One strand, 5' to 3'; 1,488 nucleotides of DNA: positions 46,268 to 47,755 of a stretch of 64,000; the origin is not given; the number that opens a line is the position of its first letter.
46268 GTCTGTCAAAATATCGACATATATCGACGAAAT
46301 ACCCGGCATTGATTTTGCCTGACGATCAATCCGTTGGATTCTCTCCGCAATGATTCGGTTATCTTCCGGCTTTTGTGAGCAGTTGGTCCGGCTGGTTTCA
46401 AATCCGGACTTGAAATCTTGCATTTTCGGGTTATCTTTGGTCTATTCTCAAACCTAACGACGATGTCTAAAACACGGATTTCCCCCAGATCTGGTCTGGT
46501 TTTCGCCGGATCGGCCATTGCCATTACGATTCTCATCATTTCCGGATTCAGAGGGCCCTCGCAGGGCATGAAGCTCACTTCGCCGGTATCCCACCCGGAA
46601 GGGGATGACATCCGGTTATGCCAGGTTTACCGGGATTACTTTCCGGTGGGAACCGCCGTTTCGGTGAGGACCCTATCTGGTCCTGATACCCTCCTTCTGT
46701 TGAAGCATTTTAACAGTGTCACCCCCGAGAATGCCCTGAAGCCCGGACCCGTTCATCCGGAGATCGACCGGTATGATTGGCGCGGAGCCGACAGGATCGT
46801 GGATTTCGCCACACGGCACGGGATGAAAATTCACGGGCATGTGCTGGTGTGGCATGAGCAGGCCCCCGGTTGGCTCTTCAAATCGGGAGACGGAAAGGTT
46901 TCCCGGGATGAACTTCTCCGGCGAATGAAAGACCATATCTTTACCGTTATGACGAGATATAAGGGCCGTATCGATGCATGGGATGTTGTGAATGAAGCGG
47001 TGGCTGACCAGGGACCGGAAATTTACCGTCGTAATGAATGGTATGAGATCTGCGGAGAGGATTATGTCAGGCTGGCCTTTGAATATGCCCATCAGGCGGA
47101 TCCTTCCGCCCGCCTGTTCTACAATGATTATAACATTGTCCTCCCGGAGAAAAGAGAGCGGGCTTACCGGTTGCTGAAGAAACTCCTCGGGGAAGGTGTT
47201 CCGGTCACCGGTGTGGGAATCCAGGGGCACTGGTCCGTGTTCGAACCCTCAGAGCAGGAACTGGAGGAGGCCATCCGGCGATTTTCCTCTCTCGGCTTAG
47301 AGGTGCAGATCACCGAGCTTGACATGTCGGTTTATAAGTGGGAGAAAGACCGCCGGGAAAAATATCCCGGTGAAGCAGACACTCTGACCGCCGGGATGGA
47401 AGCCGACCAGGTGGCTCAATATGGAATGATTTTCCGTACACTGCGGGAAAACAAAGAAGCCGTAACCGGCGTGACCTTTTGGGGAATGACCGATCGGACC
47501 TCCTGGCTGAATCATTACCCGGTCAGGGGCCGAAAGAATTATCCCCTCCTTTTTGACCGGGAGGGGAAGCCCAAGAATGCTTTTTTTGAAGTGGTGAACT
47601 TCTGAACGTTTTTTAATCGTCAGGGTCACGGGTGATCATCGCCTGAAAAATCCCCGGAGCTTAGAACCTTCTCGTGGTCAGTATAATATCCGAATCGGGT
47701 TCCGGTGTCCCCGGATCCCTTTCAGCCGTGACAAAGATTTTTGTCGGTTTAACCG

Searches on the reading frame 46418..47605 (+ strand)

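Call 40: search_protein_families(library=pfam, proteins=[window:46418-47605:+], max_evalue=0.00001)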
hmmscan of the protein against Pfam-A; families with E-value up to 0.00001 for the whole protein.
window:46418-47605:+ (395 aa): 1 family
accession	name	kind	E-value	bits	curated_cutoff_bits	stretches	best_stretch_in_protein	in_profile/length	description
PF00331.26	Glyco_hydro_10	-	2.6e-99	332.8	22.1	1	69-394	4-310/311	Glycosyl hydrolase family 10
